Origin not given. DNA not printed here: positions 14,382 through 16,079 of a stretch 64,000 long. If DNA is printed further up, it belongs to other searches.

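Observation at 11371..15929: Three-gene operon: KAP/STAND-like P-loop NTPase, repeat-rich TPR protein and YfbR-like HD phosphohydrolase, a candidate undescribed conflict/defence-type module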

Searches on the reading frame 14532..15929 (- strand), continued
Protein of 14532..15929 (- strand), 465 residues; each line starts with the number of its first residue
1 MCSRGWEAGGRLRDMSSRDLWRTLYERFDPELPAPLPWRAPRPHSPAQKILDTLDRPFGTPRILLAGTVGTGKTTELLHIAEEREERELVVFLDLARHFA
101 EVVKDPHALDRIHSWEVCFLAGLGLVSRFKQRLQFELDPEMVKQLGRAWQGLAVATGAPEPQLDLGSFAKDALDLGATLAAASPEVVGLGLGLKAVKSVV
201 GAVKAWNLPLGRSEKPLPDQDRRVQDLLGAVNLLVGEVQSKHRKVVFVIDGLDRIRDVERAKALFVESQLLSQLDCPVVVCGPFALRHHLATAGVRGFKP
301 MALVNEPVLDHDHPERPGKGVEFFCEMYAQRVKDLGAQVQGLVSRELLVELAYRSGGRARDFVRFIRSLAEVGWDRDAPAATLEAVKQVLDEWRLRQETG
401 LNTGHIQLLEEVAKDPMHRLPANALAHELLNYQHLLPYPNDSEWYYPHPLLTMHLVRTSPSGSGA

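Call 31: search_protein_families(library=pfam, proteins=[P0121, P0127, P0244, P0246, P0267], max_evalue=0.01)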
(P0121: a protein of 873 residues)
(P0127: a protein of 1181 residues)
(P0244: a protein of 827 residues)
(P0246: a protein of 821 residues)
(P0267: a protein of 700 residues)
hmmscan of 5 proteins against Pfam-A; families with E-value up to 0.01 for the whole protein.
P0121 (873 aa): 20 families
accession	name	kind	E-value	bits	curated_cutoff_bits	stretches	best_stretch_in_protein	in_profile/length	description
PF13304.12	AAA_21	-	6.2e-18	66.3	27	2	647-775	218-302/304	AAA domain, putative AbiEii toxin, Type IV TA system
PF13175.12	AAA_15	-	5e-15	56.4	32.1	2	655-773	285-371/374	AAA ATPase domain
PF02463.25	SMC_N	-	7.8e-15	55.3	40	2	461-506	1-46/220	RecF/RecN/SMC N terminal domain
PF13191.12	AAA_16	-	4.2e-10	40.8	32.6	1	41-245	15-151/167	AAA ATPase domain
PF13476.12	AAA_23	-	2.3e-08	35.3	27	1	464-543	1-69/201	AAA domain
PF13401.12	AAA_22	-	1.9e-07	31.9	27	0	51-84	8-42/130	AAA domain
PF13555.12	AAA_29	-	2.7e-07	30.7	27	1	473-515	12-53/61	P-loop containing region of AAA domain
PF25199.1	nSTAND_NTPase5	-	7.4e-07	29.5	34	0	43-72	36-65/145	Novel STAND NTPase 5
PF05729.18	NACHT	-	3.4e-06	27.4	26.7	0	217-244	72-99/167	NACHT domain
PF00004.35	AAA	-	4.6e-06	27.5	21.2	0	51-72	1-22/131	ATPase family associated with various cellular activities (AAA)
PF00005.33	ABC_tran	-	3.2e-05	25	25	0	486-507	13-34/137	ABC transporter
PF24883.2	NPHP3_N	-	0.00054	20.6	24.8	0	205-251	103-149/164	Nephrocystin 3, N-terminal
PF13604.12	AAA_30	-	0.00092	19.4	27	0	51-76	21-46/191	AAA domain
PF13173.12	AAA_14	-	0.0014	19.1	27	0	51-88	5-44/129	AAA domain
PF13514.12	AAA_27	-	0.0017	18.4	22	1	482-510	24-52/206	AAA domain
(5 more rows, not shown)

P0127 (1181 aa): 48 families (the best 25 are shown)
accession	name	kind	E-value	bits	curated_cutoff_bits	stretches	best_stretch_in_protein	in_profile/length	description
PF13191.12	AAA_16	-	5.8e-35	121.7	32.6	2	217-308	1-90/167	AAA ATPase domain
PF00069.31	Pkinase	-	3.4e-25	89.4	31.7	1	5-175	80-252/263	Protein kinase domain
PF13304.12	AAA_21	-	2.7e-17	64.2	27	2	947-1083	176-302/304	AAA domain, putative AbiEii toxin, Type IV TA system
PF05729.18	NACHT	-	9.8e-13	48.7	26.7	0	524-552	71-99/167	NACHT domain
PF02463.25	SMC_N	-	1.6e-12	47.8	40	2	770-814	1-45/220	RecF/RecN/SMC N terminal domain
PF07714.23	PK_Tyr_Ser-Thr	-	1.9e-11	44.2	23.1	1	13-142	91-219/258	Protein tyrosine and serine/threonine kinase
PF25199.1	nSTAND_NTPase5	-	2.4e-11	44.1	34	1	360-389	40-70/145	Novel STAND NTPase 5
PF13401.12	AAA_22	-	3.5e-11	44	27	1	362-546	6-96/130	AAA domain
PF13175.12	AAA_15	-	1.3e-10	41.9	32.1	1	981-1081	291-371/374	AAA ATPase domain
PF13604.12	AAA_30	-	1.1e-09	38.8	27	1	364-392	21-49/191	AAA domain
PF13555.12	AAA_29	-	2.1e-09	37.4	27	1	787-821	17-50/61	P-loop containing region of AAA domain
PF01637.24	ATPase_2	-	5.3e-09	36.6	33.2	1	364-556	23-132/225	ATPase domain predominantly from Archaea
PF13476.12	AAA_23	-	7.7e-09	36.9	27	1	774-877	2-109/201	AAA domain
PF24883.2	NPHP3_N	-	8.9e-09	36.2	24.8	0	233-294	13-77/164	Nephrocystin 3, N-terminal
PF05673.19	DUF815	-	1.2e-08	34.9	23.8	0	357-391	49-83/249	Protein of unknown function (DUF815)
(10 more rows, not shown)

P0244 (827 aa): 9 families
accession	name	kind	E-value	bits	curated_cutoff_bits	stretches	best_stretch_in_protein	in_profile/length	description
PF13304.12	AAA_21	-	6.6e-26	92.5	27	1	476-773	4-304/304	AAA domain, putative AbiEii toxin, Type IV TA system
PF13175.12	AAA_15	-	2.1e-14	54.4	32.1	2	727-770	329-372/374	AAA ATPase domain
PF13555.12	AAA_29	-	8.3e-10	38.7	27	1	455-492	4-43/61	P-loop containing region of AAA domain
PF13476.12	AAA_23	-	3.2e-06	28.4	27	1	456-493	3-41/201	AAA domain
PF02463.25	SMC_N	-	6e-06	26.3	40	1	470-494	23-47/220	RecF/RecN/SMC N terminal domain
PF13401.12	AAA_22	-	1.4e-05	25.8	27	0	470-491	4-25/130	AAA domain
PF13191.12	AAA_16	-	2.2e-05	25.5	32.6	0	464-500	17-51/167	AAA ATPase domain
PF13481.12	AAA_25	-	0.00024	21.2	27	0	665-769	96-191/195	AAA domain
PF05729.18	NACHT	-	0.0048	17.2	26.7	0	212-228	80-96/167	NACHT domain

P0246 (821 aa): 12 families
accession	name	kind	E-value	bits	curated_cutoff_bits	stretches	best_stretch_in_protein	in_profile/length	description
PF13304.12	AAA_21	-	4.6e-18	66.7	27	1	547-712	146-304/304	AAA domain, putative AbiEii toxin, Type IV TA system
PF13175.12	AAA_15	-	1.2e-11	45.3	32.1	1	620-709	294-372/374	AAA ATPase domain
PF13476.12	AAA_23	-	1.1e-07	33.1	27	1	407-455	2-50/201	AAA domain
PF13191.12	AAA_16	-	1.1e-06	29.7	32.6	1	37-190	10-150/167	AAA ATPase domain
PF05729.18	NACHT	-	4e-06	27.2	26.7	0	169-190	78-99/167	NACHT domain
PF13555.12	AAA_29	-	0.00045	20.3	27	0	405-457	2-57/61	P-loop containing region of AAA domain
PF24883.2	NPHP3_N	-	0.00065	20.4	24.8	1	56-210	25-162/164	Nephrocystin 3, N-terminal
PF25199.1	nSTAND_NTPase5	-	0.0013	19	34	0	43-79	29-67/145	Novel STAND NTPase 5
PF13401.12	AAA_22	-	0.0017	19.1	27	0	57-186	9-97/130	AAA domain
PF01637.24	ATPase_2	-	0.0022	18.3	33.2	0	54-149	21-91/225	ATPase domain predominantly from Archaea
PF00005.33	ABC_tran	-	0.0029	18.7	25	0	428-443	15-30/137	ABC transporter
PF02463.25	SMC_N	-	0.0041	17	40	0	415-448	13-48/220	RecF/RecN/SMC N terminal domain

P0267 (700 aa): 0 families
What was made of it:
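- NTPase relatives fused to AAA_21/AAA_15 ATPases, a domain common in defence systems (call 31).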

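Call 37: find_encoding_contigs(protein=P0004, flank=8000, max_places=2)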
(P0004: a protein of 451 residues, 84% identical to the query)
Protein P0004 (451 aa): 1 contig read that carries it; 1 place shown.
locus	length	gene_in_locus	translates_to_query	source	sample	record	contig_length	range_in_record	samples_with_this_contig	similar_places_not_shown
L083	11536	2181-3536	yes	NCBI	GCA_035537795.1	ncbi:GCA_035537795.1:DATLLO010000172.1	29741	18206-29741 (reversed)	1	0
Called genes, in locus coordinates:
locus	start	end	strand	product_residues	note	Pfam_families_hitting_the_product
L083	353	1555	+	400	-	PF01411:tRNA-synt_2c, PF07973:tRNA_SAD, PF02272:DHHA1 (weak)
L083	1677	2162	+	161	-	-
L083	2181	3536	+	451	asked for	-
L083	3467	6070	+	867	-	PF13424:TPR_12, PF13374:TPR_10, PF13424:TPR_12, PF24885:TPR_NPHP3, PF13374:TPR_10, PF13424:TPR_12, PF13374:TPR_10, PF13424:TPR_12, +26 more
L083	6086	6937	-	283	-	PF12706:Lactamase_B_2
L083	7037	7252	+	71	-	-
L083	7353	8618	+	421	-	-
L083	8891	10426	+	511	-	PF00753:Lactamase_B (weak), PF13483:Lactamase_B_3, PF12706:Lactamase_B_2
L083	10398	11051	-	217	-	-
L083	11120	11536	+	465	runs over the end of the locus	PF00282:Pyridoxal_deC, PF01212:Beta_elim_lyase, PF00266:Aminotran_5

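Call 38: find_encoding_contigs(protein=P0005, flank=8000, max_places=2)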
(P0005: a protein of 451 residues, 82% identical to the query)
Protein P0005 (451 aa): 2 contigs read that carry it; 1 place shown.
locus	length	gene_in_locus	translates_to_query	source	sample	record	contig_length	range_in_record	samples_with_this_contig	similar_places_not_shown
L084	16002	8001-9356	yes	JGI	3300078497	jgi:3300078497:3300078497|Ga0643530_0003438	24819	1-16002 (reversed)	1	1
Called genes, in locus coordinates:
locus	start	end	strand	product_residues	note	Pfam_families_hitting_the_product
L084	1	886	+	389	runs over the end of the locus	PF01244:Peptidase_M19, PF04909:Amidohydro_2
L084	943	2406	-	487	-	PF14691:Fer4_20, PF00070:Pyr_redox (faint), PF01266:DAO (weak), PF01593:Amino_oxidase, PF07992:Pyr_redox_2, PF12831:FAD_oxidored (weak), PF13450:NAD_binding_8, PF07992:Pyr_redox_2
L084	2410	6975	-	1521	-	PF00310:GATase_2, PF04898:Glu_syn_central, PF01645:Glu_synthase, PF01493:GXGXG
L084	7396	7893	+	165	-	-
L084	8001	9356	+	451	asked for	PF13191:AAA_16 (weak)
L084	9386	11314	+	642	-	PF07721:TPR_4 (faint), PF07719:TPR_2 (faint), PF24885:TPR_NPHP3, PF13374:TPR_10, PF13424:TPR_12, PF13432:TPR_16, PF13374:TPR_10, PF13424:TPR_12, +7 more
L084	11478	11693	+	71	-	-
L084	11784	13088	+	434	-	-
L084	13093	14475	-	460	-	-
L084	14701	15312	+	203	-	-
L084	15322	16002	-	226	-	?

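Call 39: find_encoding_contigs(protein=P0001, flank=10000, max_places=2)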
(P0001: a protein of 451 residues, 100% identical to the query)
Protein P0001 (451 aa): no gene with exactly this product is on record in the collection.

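Call 54: search_solved_structures(query=A1, max_evalue=1)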
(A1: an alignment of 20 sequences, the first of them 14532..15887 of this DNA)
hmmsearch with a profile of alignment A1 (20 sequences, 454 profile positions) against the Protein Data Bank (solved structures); distinct sequences matched with E-value up to 1: 17.
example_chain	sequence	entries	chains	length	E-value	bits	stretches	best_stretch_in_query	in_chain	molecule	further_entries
5ady_6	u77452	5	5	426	0.059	15.3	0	204-248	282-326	GTPASE HFLX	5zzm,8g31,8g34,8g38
7yla_6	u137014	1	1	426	0.059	15.3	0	204-248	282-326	GTPase HflX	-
4z8y_A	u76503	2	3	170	0.41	12.6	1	48-89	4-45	Ras-related protein SEC4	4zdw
4ak9_A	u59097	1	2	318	0.48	12.3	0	40-83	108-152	CPFTSY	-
5l3r_B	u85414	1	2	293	0.55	12.1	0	40-86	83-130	Cell division protein FtsY homolog, chloroplastic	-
8a22_Bw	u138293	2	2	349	0.55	12.1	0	47-79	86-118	mS29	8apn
8apo_Bw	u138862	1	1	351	0.56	12.1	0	47-79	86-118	mS29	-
9tfq_C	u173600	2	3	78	0.57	12.1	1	205-261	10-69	Engineered integrated domain of Rmo2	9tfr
6i27_A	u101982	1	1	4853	0.58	12.1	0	47-144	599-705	Midasin,Midasin,Midasin,Midasin,Midasin,Midasin,Midasin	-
6i26_A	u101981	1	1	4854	0.58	12.1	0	47-144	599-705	Midasin,Midasin,Midasin,Midasin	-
6hyp_A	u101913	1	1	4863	0.58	12.1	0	47-144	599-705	Midasin,Midasin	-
5jcs_s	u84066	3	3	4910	0.58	12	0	47-144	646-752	Midasin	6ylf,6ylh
3b9q_A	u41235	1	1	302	0.59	12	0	40-86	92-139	Chloroplast SRP receptor homolog, alpha subunit CPFTSY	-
7pkq_x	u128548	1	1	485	0.6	12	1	35-80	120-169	mS29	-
8rix_A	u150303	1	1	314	0.67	11.8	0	40-86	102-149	Cell division protein FtsY homolog, chloroplastic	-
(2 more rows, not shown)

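Call 56: search_protein_families(library=pfam, proteins=[L045:9244-14991:+, L048:9299-13324:+, L069:9281-12940:+, L042:3092-5851:+, L017:9299-10792:+, L020:9284-10936:+, L059:9361-11007:+, L063:9284-11071:+], max_evalue=0.0001)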
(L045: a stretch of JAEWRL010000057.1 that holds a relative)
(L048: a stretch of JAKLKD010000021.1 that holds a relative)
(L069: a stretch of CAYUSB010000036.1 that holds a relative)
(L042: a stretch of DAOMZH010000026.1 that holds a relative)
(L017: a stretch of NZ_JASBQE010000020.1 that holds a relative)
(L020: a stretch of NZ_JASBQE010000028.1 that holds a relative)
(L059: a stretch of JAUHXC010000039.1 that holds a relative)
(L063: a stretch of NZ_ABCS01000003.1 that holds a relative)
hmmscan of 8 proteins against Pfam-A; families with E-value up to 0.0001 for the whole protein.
L045:9244-14991:+ (1915 aa): 2 families
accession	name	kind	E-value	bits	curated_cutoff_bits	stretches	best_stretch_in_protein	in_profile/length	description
PF00149.33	Metallophos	-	4.4e-12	47.3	21.5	1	1579-1819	4-190/191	Calcineurin-like phosphoesterase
PF05729.18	NACHT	-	6.3e-08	33.1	26.7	1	526-691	2-164/167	NACHT domain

L048:9299-13324:+ (1341 aa): 4 families
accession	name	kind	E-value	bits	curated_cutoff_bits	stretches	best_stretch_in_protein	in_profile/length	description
PF00069.31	Pkinase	-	2.4e-37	129.2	31.7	1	794-1029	1-252/263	Protein kinase domain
PF07714.23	PK_Tyr_Ser-Thr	-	1.1e-22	81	23.1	1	795-994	2-205/258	Protein tyrosine and serine/threonine kinase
PF13424.12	TPR_12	-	2.5e-14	53.6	30.1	1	560-630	6-76/77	Tetratricopeptide repeat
PF03781.23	FGE-sulfatase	-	4.6e-10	40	23.3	1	1169-1261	66-134/255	Sulfatase-modifying factor enzyme 1-like domain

L069:9281-12940:+ (1219 aa): 1 family
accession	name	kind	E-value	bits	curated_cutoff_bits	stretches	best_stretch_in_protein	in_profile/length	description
PF13424.12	TPR_12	-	2.3e-09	37.7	30.1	1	692-743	5-56/77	Tetratricopeptide repeat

L042:3092-5851:+ (919 aa): 1 family
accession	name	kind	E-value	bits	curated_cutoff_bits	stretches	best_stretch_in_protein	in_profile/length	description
PF05729.18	NACHT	-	4e-06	27.2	26.7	1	593-757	5-166/167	NACHT domain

L017:9299-10792:+ (497 aa): 3 families
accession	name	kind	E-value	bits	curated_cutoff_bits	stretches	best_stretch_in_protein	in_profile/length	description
PF13424.12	TPR_12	-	8.5e-14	51.9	30.1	1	402-459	17-74/77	Tetratricopeptide repeat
PF17874.7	TPR_MalT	-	6.1e-07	29.5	45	1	348-462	42-154/336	MalT-like TPR region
PF13374.12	TPR_10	-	2e-05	24.9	27.5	0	433-459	5-31/42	Tetratricopeptide repeat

L020:9284-10936:+ (550 aa): 0 families

L059:9361-11007:+ (548 aa): 0 families

L063:9284-11071:+ (595 aa): 0 families

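Call 64: search_protein_families(library=padloc, alignment_id=A4, max_evalue=0.00001)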
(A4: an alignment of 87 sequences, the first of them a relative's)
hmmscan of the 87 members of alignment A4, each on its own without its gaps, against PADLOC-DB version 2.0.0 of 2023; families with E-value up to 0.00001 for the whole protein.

A. member 1, L001:5792-7936:+ (714 aa): 0 families

B. families by the number of members that match (of 87 scanned): 91 families (the first 25 are shown)
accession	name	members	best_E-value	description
PDLC04042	PD-T4-6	3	4.7e-84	-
PDLC04061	PD-T4-6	3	8.1e-77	-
PDLC04060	PD-T4-6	3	1.3e-69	-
PDLC04053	PD-T4-6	3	1.9e-69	-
PDLC04054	PD-T4-6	3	2e-68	-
PDLC01088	C3a189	3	4.3e-67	kinase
PDLC04043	PD-T4-6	3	4e-64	-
PDLC04039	PD-T4-6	3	4.7e-64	-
PDLC04138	mad6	3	1.1e-63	mads_6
PDLC04047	PD-T4-6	3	2e-63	-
PDLC04041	PD-T4-6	3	4.8e-62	-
PDLC04048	PD-T4-6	3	3.6e-60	-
PDLC04052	PD-T4-6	3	2.6e-58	-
PDLC04057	PD-T4-6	3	3.8e-54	-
PDLC04040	PD-T4-6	3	1e-53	-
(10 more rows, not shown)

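Call 65: search_protein_families(library=pfam, alignment_id=A4, max_evalue=0.00001)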
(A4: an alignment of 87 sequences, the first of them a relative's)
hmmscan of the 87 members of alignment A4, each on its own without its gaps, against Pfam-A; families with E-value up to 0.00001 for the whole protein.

A. member 1, L001:5792-7936:+ (714 aa): 2 families
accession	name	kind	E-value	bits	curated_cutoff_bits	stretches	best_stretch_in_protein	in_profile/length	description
PF01343.23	Peptidase_S49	-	8.2e-71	237.4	24.9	2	483-634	2-153/154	Peptidase family S49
PF25145.1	NfeD1b_N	-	1.4e-09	38.3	40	1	447-534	23-106/189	NfeD1b, N-terminal domain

B. families by the number of members that match (of 87 scanned): 83 families (the first 25 are shown)
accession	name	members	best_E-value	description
PF00069.31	Pkinase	3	2e-45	Protein kinase domain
PF07714.23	PK_Tyr_Ser-Thr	3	2.5e-30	Protein tyrosine and serine/threonine kinase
PF01343.23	Peptidase_S49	2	8.2e-71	Peptidase family S49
PF02739.22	5_3_exonuc_N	2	3.8e-51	5'-3' exonuclease, N-terminal resolvase-like domain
PF01367.25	5_3_exonuc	2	9e-26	5'-3' exonuclease, C-terminal SAM fold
PF08241.18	Methyltransf_11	2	6.3e-21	Methyltransferase domain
PF00593.30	TonB_dep_Rec_b-barrel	2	1.1e-17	TonB dependent receptor-like, beta-barrel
PF01661.27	Macro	2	3.7e-13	Macro domain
PF07715.20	Plug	2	1.1e-11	TonB-dependent Receptor Plug Domain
PF25145.1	NfeD1b_N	2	1.4e-09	NfeD1b, N-terminal domain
PF11369.13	DUF3160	1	1.8e-181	Protein of unknown function (DUF3160)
PF00221.24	Lyase_aromatic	1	8.9e-150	Aromatic amino acid lyase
PF00476.26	DNA_pol_A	1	3e-143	DNA polymerase family A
PF00135.34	COesterase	1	2.9e-121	Carboxylesterase family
PF19378.4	DUF5953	1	8.8e-107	Family of unknown function (DUF5953)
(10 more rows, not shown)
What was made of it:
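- Neighbours are mostly housekeeping genes (call 65).
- Tried and rejected: A test for defence-island context, using PADLOC and Pfam on 87 immediate neighbours, was negative (calls 64, 65).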
